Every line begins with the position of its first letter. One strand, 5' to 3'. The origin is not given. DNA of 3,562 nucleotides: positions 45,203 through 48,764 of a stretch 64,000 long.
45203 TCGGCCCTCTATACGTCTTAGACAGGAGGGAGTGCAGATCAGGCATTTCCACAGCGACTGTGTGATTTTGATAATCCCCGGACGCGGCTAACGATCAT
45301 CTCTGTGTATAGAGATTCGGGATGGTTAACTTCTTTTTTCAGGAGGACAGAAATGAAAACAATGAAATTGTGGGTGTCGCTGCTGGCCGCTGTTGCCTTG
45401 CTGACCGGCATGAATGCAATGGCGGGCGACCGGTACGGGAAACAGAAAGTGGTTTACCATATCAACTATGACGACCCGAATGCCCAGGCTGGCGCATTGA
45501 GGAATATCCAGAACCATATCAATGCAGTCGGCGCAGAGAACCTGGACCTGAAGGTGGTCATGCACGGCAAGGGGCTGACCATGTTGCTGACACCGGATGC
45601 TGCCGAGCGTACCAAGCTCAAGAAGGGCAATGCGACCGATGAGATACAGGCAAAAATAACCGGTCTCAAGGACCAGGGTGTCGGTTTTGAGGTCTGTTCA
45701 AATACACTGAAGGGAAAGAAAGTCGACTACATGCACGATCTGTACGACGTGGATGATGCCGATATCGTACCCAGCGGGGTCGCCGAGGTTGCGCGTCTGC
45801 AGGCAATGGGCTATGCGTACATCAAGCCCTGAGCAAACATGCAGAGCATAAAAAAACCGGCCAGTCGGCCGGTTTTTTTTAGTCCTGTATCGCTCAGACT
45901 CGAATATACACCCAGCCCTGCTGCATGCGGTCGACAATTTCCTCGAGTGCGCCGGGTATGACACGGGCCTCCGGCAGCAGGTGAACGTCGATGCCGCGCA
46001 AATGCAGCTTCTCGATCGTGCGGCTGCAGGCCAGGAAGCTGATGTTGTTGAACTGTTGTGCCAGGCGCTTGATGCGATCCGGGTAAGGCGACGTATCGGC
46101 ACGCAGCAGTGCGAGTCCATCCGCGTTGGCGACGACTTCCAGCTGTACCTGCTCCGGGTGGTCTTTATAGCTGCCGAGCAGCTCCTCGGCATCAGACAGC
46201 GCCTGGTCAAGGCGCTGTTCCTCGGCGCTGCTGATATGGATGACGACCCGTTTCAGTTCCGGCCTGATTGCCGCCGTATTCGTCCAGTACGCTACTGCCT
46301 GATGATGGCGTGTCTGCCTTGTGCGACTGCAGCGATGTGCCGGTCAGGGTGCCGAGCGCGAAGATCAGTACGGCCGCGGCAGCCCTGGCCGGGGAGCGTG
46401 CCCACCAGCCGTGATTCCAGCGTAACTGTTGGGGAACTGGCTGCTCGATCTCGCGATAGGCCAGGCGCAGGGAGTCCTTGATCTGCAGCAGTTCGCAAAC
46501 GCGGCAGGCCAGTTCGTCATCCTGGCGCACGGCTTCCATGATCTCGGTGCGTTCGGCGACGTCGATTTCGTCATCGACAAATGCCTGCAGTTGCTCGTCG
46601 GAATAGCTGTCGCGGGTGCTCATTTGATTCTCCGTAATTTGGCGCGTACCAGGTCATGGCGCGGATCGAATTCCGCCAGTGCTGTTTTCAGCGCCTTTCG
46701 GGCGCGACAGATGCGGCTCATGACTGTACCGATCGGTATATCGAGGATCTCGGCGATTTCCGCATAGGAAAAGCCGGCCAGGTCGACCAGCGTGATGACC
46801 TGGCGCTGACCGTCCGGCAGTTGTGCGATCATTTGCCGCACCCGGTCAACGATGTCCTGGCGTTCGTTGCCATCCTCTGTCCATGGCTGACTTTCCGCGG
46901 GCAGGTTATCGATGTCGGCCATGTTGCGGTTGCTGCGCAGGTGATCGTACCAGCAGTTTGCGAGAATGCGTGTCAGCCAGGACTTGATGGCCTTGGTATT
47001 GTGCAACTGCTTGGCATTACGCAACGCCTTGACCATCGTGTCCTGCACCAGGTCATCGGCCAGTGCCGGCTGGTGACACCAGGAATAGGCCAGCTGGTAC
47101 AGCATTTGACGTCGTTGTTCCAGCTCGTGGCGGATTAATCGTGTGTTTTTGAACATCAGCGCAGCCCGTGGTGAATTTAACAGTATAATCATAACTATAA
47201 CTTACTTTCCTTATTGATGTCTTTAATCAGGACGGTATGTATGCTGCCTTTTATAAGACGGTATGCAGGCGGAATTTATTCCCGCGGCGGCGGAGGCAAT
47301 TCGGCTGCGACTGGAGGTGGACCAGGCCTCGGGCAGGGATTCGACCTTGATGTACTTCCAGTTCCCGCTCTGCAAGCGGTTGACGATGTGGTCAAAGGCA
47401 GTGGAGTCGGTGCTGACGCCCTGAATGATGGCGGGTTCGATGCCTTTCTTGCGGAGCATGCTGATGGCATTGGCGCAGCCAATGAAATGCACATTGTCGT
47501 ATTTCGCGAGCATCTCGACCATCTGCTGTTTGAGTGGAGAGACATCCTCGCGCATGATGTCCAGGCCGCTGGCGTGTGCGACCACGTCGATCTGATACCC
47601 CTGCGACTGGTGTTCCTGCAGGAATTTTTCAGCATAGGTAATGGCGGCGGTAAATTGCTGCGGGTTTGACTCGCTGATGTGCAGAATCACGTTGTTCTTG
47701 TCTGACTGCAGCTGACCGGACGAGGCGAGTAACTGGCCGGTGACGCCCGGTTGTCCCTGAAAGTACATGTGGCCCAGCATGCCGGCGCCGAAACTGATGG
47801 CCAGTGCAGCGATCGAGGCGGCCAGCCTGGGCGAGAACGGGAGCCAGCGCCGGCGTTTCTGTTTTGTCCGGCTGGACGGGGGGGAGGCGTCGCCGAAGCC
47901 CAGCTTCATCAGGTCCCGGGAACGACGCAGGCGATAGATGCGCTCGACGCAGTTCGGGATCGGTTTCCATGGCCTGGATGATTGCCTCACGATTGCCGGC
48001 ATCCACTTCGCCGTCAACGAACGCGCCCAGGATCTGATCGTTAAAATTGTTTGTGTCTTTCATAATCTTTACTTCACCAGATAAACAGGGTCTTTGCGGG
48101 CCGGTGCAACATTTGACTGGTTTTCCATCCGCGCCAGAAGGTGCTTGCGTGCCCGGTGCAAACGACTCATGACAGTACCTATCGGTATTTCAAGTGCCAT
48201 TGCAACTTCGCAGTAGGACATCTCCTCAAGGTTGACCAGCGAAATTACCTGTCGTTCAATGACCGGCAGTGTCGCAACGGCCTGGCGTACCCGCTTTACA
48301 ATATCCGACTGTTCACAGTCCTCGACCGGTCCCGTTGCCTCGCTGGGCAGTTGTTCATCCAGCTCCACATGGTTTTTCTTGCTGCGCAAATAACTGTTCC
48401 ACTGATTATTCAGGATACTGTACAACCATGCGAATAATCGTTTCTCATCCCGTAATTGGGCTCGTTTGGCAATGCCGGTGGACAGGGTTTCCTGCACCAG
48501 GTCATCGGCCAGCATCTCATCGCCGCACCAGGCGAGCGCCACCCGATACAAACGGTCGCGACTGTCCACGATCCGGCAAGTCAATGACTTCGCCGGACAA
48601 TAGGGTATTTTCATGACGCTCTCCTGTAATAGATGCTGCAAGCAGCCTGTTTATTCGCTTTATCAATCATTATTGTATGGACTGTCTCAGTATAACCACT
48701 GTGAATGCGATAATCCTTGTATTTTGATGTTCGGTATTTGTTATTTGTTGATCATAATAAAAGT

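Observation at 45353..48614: Tandem ECF sigma / anti-sigma modules in which the anti-sigma factor carries a periplasmic DsrE/YchN-like domain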

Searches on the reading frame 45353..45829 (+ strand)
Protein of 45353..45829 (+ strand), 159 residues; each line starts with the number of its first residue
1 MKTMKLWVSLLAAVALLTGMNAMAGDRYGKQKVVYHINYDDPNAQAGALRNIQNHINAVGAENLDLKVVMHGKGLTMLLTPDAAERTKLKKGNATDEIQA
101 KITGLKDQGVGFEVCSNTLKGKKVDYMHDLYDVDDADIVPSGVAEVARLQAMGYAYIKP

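Call 6: search_protein_families(library=pfam, max_evalue=0.1, proteins=[window:45353-45829:+])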
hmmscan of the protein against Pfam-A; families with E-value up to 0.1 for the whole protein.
seq(159 aa): 1 family
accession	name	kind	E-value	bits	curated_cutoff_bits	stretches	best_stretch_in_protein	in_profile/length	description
PF02635.20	DsrE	-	3.9e-10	40.4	22.7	1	56-159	24-116/116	DsrE/DsrF-like family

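Call 7: search_protein_families(library=ncbifam, max_evalue=0.1, proteins=[window:45353-45829:+])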
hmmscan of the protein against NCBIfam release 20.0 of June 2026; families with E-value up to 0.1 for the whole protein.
seq(159 aa): 1 family
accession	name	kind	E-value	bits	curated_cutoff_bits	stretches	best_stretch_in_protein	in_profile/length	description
NF041401.1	XopAF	subfamily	0.012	15.6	200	1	21-72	93-147/205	XopAF/AvrXv3 family type III secretion system effector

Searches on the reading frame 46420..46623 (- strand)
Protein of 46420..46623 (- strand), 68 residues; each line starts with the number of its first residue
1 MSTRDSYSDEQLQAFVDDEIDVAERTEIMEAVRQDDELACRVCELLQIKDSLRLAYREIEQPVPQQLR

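Call 86: search_solved_structures(query=A4, max_evalue=10, show_alignments=3)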
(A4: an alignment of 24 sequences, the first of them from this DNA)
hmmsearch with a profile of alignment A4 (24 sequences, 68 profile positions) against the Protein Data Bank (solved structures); distinct sequences matched with E-value up to 10: 7.
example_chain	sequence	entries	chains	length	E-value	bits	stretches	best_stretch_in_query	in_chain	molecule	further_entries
6in7_A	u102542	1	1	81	0.38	13.7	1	9-41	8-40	Sigma factor AlgU negative regulatory protein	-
8z6g_A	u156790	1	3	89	0.43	13.5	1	9-41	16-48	Anti sigma-E RseA, N-terminal domain protein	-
8c24_C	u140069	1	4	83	0.85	12.6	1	9-52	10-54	Antitoxin ParD1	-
2mi2_A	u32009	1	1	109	1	12.4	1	36-66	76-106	Sec-independent protein translocase protein TatB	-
9e15_A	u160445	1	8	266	7.5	9.6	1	1-37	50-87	Sulfhydrogenase 1 subunit delta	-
9e1j_A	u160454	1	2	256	9.2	9.3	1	1-37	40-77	Sulfhydrogenase 1 subunit delta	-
9nez_A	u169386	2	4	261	9.6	9.2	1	1-37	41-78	Sulfhydrogenase 1 subunit delta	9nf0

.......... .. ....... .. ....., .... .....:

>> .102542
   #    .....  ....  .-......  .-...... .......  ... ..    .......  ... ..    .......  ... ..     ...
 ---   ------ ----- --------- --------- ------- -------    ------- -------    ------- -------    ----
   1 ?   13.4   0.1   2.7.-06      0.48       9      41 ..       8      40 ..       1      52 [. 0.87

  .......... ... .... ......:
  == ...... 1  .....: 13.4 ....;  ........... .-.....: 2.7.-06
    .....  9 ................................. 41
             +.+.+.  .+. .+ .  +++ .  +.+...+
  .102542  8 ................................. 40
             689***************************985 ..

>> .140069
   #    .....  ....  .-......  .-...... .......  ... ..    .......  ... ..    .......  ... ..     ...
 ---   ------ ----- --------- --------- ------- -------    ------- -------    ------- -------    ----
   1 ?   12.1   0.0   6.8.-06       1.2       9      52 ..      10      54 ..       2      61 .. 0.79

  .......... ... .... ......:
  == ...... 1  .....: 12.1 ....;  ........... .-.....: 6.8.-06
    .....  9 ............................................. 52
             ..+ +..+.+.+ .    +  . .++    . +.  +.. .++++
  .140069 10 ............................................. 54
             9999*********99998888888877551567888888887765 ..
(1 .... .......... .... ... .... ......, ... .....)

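Call 87: search_protein_families(library=pfam, alignment_id=A4, max_evalue=1)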
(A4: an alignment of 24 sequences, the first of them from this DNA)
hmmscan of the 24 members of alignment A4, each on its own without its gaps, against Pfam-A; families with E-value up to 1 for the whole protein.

A. member 1, seq(68 aa): 4 families
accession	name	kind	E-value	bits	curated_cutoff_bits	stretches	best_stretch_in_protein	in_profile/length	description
PF03872.18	RseA_N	-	0.0062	17.5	24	1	9-54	3-45/87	Anti sigma-E protein RseA, N-terminal domain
PF18486.7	PUB_1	-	0.065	13.6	31.2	1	5-33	26-54/64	PNGase/UBA- or UBX-containing domain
PF25422.1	DUF7892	-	0.065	13.1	27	1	20-47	59-86/159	Domain of unknown function (DUF7892)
PF13030.11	DUF3891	-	0.18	12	24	1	8-57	118-165/219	Protein of unknown function (DUF3891)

B. families by the number of members that match (of 24 scanned): 14 families
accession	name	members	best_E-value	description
PF03872.18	RseA_N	10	0.0035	Anti sigma-E protein RseA, N-terminal domain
PF13490.11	zf-HC2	6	0.0013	Putative zinc-finger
PF18486.7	PUB_1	5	0.0038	PNGase/UBA- or UBX-containing domain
PF25422.1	DUF7892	4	0.048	Domain of unknown function (DUF7892)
PF13030.11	DUF3891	2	0.023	Protein of unknown function (DUF3891)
PF04391.17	DUF533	2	0.14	Protein of unknown function (DUF533)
PF13767.11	DUF4168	1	0.0035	Domain of unknown function (DUF4168)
PF22529.2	DUF7001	1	0.0072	Family of unknown function (DUF7001)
PF20565.4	DUF6775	1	0.01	Probable metallopeptidase family (DUF6775)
PF21658.2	LNYV_PP_C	1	0.02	Lettuce necrotic yellow virus phosphoprotein C-terminal domain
PF03693.20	ParD_antitoxin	1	0.039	Bacterial antitoxin of ParD toxin-antitoxin type II system and RHH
PF00773.25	RNB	1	0.06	RNB domain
PF07862.16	Nif11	1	0.079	Nif11 domain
PF05414.17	DUF1717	1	0.27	Viral domain of unknown function (DUF1717)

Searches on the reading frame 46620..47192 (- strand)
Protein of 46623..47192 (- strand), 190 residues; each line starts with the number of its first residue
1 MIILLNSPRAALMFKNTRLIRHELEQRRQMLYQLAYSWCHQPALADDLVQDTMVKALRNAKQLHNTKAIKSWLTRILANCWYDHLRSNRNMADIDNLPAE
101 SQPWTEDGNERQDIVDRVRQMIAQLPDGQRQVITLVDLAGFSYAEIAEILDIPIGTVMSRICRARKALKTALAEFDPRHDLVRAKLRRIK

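Call 6: search_protein_families(library=pfam, max_evalue=0.1, proteins=[window:46623-47192:-])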
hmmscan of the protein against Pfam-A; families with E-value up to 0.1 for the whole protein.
seq(190 aa): 11 families
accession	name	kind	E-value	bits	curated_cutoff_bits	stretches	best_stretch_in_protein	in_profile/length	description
PF08281.18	Sigma70_r4_2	-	8.2e-21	73.9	25.7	1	117-168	3-54/54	Sigma-70, region 4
PF04542.20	Sigma70_r2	-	1.2e-15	57.5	24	1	25-89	3-69/71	Sigma-70 region 2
PF04545.22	Sigma70_r4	-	3.1e-12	46.2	24.1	1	122-169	2-49/50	Sigma-70, region 4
PF07638.17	Sigma70_ECF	-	3.8e-05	24.1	21.1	1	106-172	118-183/185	ECF sigma factor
PF20432.4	Xre-like-HTH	-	0.00088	20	25.8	1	132-167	15-49/63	Antitoxin Xre-like helix-turn-helix domain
PF13384.12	HTH_23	-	0.0019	18.4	24.6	1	131-163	9-40/50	Homeodomain-like domain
PF22029.2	PhyR_sigma2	-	0.0073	16.8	27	1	42-77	19-54/55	Sigma2 domain of PhyR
PF13518.12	HTH_28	-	0.012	16.1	25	1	130-165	3-37/52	Helix-turn-helix domain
PF22233.2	PhyR_sigma-like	-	0.012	15.8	27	1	128-157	7-36/50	Response regulator PhyR, sigma-like domain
PF14493.12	HTH_40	-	0.025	15.3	27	0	138-171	10-44/89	Helix-turn-helix domain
PF13412.12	HTH_24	-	0.085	12.9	21.9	0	142-161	19-38/48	Winged helix-turn-helix DNA-binding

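Call 7: search_protein_families(library=ncbifam, max_evalue=0.1, proteins=[window:46623-47192:-])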
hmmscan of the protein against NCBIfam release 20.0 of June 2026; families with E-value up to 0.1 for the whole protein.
seq(190 aa): 105 families (the best 25 are shown)
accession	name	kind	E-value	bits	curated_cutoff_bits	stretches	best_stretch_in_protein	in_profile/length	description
NF058625.1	sigma_PG0214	equivalog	9.3e-33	113.3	130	1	24-174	10-163/170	GFO_1088 family ECF-type sigma factor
NF009164.0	PRK12511.1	equivalog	4.4e-31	107.8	185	1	30-177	16-164/182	RNA polymerase sigma factor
NF007225.0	PRK09643.1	equivalog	1.8e-29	102.9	190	1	26-180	35-190/204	RNA polymerase sigma factor SigM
NF009198.0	PRK12546.1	equivalog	2.6e-28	99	270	1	20-172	9-161/188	RNA polymerase sigma factor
TIGR02947.1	SigH_actino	hypoth_equivalog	1.1e-26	93.7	251.55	2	116-176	123-183/193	RNA polymerase sigma-70 factor, TIGR02947 family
TIGR02937.1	sigma70-ECF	superfamily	2.2e-26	92.5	42.9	1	24-172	7-165/165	sigma-70 family RNA polymerase sigma factor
TIGR02959.1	SigZ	equivalog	1.2e-25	90.3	168.65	1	30-173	7-149/170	RNA polymerase sigma factor SigZ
TIGR02950.1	SigM_subfam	subfamily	2.6e-25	89.1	147.95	1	29-171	11-157/159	RNA polymerase sigma factor, SigM family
NF009185.0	PRK12533.1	equivalog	5.1e-25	88.4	248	1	32-175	43-196/231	RNA polymerase sigma factor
NF053879.1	RNAPolSigSigVBac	equivalog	6.1e-25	87.7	190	1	23-174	9-157/160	RNA polymerase sigma factor SigV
TIGR02983.1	SigE-fam_strep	subfamily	7.2e-25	87.7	141.55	1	24-174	12-160/162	SigE family RNA polymerase sigma factor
NF007216.0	PRK09638.1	equivalog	1.4e-24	86.9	194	1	24-173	24-175/180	RNA polymerase sigma factor SigY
NF009170.0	PRK12517.1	subfamily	1.4e-24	86.5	197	1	25-176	30-180/188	RNA polymerase sigma factor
NF009169.0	PRK12516.1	equivalog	1.5e-24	86.4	321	1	19-172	11-164/188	RNA polymerase sigma factor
NF007215.0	PRK09637.1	equivalog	1.6e-24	86.9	212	1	31-173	14-155/181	RNA polymerase sigma factor SigZ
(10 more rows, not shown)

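Call 75: search_solved_structures(query=window:46620-47156:-, max_evalue=0.00001)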
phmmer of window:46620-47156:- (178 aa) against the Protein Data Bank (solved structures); distinct sequences matched with E-value up to 0.00001: 20.
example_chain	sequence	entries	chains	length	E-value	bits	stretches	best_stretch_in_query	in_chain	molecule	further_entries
6jcy_F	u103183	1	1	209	6.5e-21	78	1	18-163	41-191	ECF RNA polymerase sigma factor SigH,ECF RNA polymerase sigma factor SigE,ECF RNA polymera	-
5zx2_F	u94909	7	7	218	1.5e-19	73.6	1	18-163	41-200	ECF RNA polymerase sigma factor SigH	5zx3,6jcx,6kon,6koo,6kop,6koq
6in7_B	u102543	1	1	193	1.7e-16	63.6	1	21-160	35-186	RNA polymerase sigma-H factor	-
8z6g_B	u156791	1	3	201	1.8e-16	63.5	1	21-161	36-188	RNA polymerase sigma factor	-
9m9d_F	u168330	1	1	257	6.6e-16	61.7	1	13-167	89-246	ECF RNA polymerase sigma factor SigE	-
9m9e_F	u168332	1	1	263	7e-16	61.6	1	13-167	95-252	ECF RNA polymerase sigma factor SigE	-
9m98_F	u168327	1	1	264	7.1e-16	61.6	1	13-167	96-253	ECF RNA polymerase sigma factor SigE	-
5uxx_A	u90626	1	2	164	3.1e-15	59.5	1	21-159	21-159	RNA polymerase sigma factor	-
5wuq_A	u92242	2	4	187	6.1e-15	58.5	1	16-161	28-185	ECF RNA polymerase sigma factor SigW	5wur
1or7_A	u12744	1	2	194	8.2e-15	58.1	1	34-158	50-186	RNA polymerase sigma-E factor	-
6jbq_F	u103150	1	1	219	1.2e-14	57.6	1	34-158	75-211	ECF RNA polymerase sigma-E factor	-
7qh5_A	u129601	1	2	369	7.4e-11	45.3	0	105-162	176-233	RNA polymerase sigma factor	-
2h27_A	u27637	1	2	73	9e-11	45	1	106-158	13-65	RNA polymerase Sigma E factor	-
6dv9_F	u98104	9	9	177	3.6e-10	43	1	7-163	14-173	ECF RNA polymerase sigma factor SigL | RNA polymerase sigma factor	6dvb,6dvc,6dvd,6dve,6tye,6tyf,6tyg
5fgm_A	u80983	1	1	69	4.8e-10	42.6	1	106-163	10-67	ECF RNA polymerase sigma factor SigR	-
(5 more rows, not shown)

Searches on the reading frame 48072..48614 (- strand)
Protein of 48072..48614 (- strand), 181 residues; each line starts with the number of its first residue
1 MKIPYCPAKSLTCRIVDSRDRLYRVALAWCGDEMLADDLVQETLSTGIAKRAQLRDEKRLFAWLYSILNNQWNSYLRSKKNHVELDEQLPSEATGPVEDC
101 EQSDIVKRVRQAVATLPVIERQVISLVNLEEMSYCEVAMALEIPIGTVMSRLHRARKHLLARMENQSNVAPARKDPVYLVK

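Call 6: search_protein_families(library=pfam, max_evalue=0.1, proteins=[window:48072-48614:-])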
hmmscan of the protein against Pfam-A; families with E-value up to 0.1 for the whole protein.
seq(181 aa): 5 families
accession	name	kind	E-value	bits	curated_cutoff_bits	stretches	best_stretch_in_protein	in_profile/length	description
PF08281.18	Sigma70_r4_2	-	6.5e-14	51.7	25.7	1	108-159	3-54/54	Sigma-70, region 4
PF04542.20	Sigma70_r2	-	3.1e-10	40.2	24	1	19-80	6-69/71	Sigma-70 region 2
PF04545.22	Sigma70_r4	-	5.2e-10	39.1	24.1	1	113-159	2-48/50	Sigma-70, region 4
PF22029.2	PhyR_sigma2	-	9.1e-06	26.1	27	1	24-68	10-54/55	Sigma2 domain of PhyR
PF15978.11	TnsD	-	0.099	12.1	32.4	0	111-165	179-231/355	Tn7-like transposition protein D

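Call 7: search_protein_families(library=ncbifam, max_evalue=0.1, proteins=[window:48072-48614:-])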
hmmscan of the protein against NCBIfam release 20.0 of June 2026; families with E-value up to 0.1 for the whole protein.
seq(181 aa): 98 families (the best 25 are shown)
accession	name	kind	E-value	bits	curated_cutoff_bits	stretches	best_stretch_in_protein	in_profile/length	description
NF009164.0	PRK12511.1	equivalog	8.2e-30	103.7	185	1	12-168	7-163/182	RNA polymerase sigma factor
NF058625.1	sigma_PG0214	equivalog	3.3e-27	95.3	130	1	14-168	9-166/170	GFO_1088 family ECF-type sigma factor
TIGR02937.1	sigma70-ECF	superfamily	2.3e-24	85.9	42.9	1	20-162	12-164/165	sigma-70 family RNA polymerase sigma factor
TIGR02983.1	SigE-fam_strep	subfamily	4.7e-24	85.1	141.55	1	16-165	13-160/162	SigE family RNA polymerase sigma factor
NF009185.0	PRK12533.1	equivalog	4.9e-22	78.7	248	1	20-172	40-202/231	RNA polymerase sigma factor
TIGR02985.1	Sig70_bacteroi1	subfamily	3.2e-20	73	126.4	1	19-159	11-158/162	RNA polymerase sigma-70 factor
NF007225.0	PRK09643.1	equivalog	5.6e-20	71.9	190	1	18-168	36-187/204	RNA polymerase sigma factor SigM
NF004113.0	PRK05602.1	equivalog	1.2e-19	70.8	208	1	20-167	56-205/211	RNA polymerase sigma factor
NF053879.1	RNAPolSigSigVBac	equivalog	3.3e-19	69.1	190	1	10-166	5-158/160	RNA polymerase sigma factor SigV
TIGR02950.1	SigM_subfam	subfamily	4.9e-19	68.7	147.95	1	21-162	12-157/159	RNA polymerase sigma factor, SigM family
TIGR02947.1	SigH_actino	hypoth_equivalog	7.5e-19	68.2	251.55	1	19-163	21-179/193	RNA polymerase sigma-70 factor, TIGR02947 family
NF007216.0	PRK09638.1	equivalog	8.6e-19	68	194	1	20-166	29-177/180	RNA polymerase sigma factor SigY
NF007223.0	PRK09641.1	equivalog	2.3e-18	66.7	209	1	19-165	28-186/187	RNA polymerase sigma factor SigW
NF008888.0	PRK11922.1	equivalog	2.7e-18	66.4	204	1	20-166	41-199/231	RNA polymerase sigma factor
TIGR02959.1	SigZ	equivalog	4e-18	65.8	168.65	1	32-165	18-150/170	RNA polymerase sigma factor SigZ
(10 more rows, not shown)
